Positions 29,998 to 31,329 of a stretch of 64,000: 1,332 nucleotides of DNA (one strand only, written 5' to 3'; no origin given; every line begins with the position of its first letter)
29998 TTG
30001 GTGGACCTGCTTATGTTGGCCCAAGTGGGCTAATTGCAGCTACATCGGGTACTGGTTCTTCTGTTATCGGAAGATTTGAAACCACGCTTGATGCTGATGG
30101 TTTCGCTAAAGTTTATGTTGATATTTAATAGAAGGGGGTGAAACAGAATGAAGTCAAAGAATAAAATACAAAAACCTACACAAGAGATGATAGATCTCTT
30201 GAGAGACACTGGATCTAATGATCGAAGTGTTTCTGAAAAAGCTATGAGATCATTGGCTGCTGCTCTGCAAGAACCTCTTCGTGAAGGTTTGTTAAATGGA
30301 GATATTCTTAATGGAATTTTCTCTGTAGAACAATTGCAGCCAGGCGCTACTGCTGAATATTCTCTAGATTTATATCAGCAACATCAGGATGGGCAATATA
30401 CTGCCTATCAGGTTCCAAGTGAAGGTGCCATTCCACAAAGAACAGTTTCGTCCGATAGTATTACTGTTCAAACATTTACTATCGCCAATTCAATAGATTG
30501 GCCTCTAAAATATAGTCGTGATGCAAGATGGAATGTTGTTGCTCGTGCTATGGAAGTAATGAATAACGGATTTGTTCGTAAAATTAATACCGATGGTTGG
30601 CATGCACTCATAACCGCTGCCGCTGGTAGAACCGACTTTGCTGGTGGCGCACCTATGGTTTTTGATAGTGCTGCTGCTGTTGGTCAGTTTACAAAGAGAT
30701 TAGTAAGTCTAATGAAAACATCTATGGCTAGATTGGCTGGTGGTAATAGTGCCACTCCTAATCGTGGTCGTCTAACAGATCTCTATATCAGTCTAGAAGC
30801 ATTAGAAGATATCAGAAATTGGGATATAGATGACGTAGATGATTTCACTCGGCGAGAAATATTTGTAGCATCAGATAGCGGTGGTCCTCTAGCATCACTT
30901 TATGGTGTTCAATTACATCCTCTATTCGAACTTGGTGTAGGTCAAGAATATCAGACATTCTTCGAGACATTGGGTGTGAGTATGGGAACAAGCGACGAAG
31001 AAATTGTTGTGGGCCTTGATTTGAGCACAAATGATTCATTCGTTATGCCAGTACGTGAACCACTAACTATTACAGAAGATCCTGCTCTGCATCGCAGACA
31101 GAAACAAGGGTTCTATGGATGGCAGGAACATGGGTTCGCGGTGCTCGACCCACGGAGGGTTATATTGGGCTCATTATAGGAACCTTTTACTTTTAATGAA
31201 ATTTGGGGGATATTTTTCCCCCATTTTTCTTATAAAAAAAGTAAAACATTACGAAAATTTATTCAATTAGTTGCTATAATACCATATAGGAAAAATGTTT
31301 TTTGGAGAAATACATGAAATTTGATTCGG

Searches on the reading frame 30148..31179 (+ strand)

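Call 12: search_protein_families(library=pfam, proteins=[window:30148-31179:+], max_evalue=0.01)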
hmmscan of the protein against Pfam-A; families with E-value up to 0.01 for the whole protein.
window:30148-31179:+ (343 aa): 1 family
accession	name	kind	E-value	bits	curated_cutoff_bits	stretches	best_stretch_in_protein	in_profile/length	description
PF25209.1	Phage_capsid_4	-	0.00026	21.8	27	1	73-201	40-150/262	Phage capsid protein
